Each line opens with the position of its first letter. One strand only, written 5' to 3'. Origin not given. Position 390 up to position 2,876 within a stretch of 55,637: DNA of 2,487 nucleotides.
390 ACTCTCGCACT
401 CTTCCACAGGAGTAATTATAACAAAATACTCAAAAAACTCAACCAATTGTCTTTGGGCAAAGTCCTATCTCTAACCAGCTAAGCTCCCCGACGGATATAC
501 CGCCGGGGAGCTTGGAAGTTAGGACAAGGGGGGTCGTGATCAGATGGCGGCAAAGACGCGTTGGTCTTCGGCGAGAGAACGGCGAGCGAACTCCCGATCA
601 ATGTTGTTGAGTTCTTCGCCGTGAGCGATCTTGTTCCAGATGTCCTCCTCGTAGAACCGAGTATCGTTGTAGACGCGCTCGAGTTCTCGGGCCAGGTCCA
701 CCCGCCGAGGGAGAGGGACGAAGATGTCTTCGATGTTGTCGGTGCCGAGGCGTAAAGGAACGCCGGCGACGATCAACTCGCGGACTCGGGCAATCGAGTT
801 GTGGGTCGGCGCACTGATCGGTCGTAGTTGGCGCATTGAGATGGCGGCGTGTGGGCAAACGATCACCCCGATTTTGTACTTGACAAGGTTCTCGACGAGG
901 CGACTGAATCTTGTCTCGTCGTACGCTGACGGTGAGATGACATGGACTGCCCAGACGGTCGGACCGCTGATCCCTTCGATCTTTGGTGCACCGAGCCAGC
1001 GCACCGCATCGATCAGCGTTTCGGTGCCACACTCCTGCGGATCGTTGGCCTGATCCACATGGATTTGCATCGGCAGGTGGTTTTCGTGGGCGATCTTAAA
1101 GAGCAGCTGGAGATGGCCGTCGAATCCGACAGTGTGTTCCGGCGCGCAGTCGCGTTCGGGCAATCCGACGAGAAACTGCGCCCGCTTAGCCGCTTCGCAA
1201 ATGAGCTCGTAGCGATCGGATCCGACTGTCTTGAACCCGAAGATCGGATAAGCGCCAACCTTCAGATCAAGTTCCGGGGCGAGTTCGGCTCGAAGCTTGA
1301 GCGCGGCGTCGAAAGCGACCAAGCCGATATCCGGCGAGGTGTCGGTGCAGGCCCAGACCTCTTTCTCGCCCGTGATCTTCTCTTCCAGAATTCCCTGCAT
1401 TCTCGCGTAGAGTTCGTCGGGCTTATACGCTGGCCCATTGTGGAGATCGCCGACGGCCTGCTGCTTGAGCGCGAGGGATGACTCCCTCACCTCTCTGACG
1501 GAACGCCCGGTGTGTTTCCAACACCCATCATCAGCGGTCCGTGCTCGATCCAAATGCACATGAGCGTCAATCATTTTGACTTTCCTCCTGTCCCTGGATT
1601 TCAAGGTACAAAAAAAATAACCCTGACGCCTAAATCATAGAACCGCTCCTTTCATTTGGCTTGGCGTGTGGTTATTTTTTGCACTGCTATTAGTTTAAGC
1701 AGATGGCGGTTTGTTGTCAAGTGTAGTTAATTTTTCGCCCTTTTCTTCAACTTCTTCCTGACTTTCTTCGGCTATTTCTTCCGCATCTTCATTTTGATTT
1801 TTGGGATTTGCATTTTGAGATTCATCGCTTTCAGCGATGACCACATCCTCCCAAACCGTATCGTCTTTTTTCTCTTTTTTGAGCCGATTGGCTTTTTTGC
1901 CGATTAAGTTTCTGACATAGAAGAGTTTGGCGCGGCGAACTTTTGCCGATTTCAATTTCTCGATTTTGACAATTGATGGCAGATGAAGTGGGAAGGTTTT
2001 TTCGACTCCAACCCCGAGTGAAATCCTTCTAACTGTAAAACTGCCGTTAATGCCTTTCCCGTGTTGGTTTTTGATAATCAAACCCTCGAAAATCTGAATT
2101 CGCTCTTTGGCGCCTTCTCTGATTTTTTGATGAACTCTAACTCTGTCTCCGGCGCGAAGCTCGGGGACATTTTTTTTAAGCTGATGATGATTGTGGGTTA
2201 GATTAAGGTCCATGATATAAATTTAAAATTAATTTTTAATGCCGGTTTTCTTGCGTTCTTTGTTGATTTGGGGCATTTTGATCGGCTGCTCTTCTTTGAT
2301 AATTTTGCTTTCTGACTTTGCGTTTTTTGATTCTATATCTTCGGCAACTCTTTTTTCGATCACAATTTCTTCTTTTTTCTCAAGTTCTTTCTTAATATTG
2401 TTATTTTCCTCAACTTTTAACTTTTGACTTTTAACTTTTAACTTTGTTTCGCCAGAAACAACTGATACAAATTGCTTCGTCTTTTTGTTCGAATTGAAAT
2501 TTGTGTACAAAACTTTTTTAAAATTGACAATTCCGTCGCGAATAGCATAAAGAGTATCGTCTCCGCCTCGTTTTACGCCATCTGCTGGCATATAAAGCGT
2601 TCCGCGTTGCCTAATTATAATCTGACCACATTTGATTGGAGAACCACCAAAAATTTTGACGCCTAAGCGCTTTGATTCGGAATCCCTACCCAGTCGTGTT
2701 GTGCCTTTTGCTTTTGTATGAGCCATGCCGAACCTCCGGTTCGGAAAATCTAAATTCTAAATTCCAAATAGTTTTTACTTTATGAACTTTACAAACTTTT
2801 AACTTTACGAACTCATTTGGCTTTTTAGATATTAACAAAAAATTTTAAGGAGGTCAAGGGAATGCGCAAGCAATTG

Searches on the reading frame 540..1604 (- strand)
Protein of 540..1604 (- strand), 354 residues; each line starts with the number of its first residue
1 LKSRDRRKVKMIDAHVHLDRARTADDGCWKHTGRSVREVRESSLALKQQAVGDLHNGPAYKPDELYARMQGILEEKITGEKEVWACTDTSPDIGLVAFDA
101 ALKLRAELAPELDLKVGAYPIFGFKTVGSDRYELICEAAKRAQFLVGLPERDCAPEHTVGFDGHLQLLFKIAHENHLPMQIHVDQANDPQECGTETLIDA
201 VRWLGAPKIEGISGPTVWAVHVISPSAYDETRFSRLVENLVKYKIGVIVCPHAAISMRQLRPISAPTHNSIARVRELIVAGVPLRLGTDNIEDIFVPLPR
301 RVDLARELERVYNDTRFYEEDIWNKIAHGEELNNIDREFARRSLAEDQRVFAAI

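Call 35: search_protein_families(library=pfam, proteins=[window:540-1604:-], max_evalue=0.01)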
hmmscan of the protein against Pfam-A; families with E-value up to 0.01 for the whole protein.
window:540-1604:- (354 aa): 0 families

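Call 56: find_homologous_proteins(query=window:540-1574:-, max_evalue=0.00001)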
Query window:540-1574:- (344 aa): 750 proteins with E <= 0.00001 among 3867 candidates; the best 120 are listed.
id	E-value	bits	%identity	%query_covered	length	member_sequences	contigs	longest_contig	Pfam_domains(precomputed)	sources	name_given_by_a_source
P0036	4.9e-232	787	100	100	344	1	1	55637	-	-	-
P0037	1.9e-166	571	75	99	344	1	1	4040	-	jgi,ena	-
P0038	2.8e-161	554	74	100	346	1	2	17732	-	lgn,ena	-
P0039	1.7e-152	526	68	99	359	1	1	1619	PF01979.27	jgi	jgi:cytosine/adenosine deaminase-related metal-dependent hydrolase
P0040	2.7e-147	508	66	100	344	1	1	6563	-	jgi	jgi:cytosine/adenosine deaminase-related metal-dependent hydrolase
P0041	1.6e-130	453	70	83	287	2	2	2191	-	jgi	-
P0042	5.4e-130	452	59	100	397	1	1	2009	-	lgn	-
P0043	9.0e-130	451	59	99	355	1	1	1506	-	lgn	-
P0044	1.7e-129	450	60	99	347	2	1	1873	-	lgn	-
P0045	1.7e-127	443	59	99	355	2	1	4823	-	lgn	-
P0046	2.4e-127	443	57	100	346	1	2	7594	-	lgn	-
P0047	8.3e-127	441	58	99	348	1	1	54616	-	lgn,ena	-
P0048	2.5e-125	436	58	100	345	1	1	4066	-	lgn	-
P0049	1.1e-119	418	58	99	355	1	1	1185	-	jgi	jgi:hypothetical protein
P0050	9.4e-118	411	57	99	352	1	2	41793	-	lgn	-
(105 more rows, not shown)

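Call 57: find_encoding_contigs(protein=P0038, flank=10000, max_places=3)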
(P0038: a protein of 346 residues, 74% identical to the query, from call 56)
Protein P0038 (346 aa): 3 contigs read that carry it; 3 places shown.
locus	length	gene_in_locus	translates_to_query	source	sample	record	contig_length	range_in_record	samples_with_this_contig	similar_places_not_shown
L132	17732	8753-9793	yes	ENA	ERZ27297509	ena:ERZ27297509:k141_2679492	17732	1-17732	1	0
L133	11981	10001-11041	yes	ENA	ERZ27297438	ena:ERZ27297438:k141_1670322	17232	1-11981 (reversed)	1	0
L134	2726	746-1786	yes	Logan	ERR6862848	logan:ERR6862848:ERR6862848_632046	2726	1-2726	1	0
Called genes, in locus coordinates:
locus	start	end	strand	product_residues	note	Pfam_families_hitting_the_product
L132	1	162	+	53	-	?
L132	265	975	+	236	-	PF13413:HTH_25, PF09136:Glucodextran_B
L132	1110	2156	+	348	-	PF00154:RecA_N, PF06745:ATPase (faint), PF08423:Rad51, PF27531:MT3502_N (weak), PF21096:RecA_C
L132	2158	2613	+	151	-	PF21982:RecX_HTH1, PF02631:RecX_HTH2, PF21981:RecX_HTH3 (weak)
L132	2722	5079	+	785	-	PF01326:PPDK_N, PF00391:PEP-utilizers, PF02896:PEP-utilizers_C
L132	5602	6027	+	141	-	-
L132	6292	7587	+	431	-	PF03952:Enolase_N, PF00113:Enolase_C, PF07476:MAAL_C (weak)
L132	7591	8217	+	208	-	PF00300:His_Phos_1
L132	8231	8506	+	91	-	-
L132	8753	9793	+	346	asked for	-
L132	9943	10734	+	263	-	-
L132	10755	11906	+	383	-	-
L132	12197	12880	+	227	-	PF13641:Glyco_tranf_2_3, PF00535:Glycos_transf_2, PF10111:Glyco_tranf_2_2 (weak), PF12804:NTP_transf_3 (weak)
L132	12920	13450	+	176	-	PF13302:Acetyltransf_3, PF13523:Acetyltransf_8, PF00583:Acetyltransf_1, PF13508:Acetyltransf_7 (weak), PF08445:FR47 (weak)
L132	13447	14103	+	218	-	PF08713:DNA_alkylation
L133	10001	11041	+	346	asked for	-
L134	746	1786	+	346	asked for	-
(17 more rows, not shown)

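Call 58: find_encoding_contigs(protein=P0037, flank=10000, max_places=3)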
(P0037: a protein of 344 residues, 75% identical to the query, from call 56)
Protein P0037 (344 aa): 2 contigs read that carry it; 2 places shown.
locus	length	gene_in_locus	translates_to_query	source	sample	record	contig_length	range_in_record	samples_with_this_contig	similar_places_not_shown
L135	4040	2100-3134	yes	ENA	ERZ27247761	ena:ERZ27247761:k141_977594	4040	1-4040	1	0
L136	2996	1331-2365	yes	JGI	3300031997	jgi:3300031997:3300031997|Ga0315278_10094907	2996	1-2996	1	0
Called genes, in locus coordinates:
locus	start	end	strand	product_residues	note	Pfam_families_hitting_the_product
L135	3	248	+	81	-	?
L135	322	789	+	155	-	PF00334:NDK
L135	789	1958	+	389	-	PF00953:Glycos_transf_4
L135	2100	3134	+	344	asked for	-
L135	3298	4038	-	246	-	?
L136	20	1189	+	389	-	PF00953:Glycos_transf_4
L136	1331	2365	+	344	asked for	-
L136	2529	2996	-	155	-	?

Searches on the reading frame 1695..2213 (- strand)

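Call 81: search_protein_families(library=pfam, proteins=[window:1695-2213:-], max_evalue=0.001)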
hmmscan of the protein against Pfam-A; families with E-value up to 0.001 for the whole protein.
window:1695-2213:- (172 aa): 1 family
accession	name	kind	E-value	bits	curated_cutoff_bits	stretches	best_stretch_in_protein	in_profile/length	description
PF01245.26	Ribosomal_L19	-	1.9e-38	131.3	22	1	8-112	7-109/111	Ribosomal protein L19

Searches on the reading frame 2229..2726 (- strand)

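Call 81: search_protein_families(library=pfam, proteins=[window:2229-2726:-], max_evalue=0.001)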
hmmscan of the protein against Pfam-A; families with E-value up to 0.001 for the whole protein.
window:2229-2726:- (165 aa): 1 family
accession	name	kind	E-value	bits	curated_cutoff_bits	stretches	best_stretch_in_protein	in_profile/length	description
PF01016.24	Ribosomal_L27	-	5.1e-27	94.2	20.5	1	2-89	1-79/79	Ribosomal L27 protein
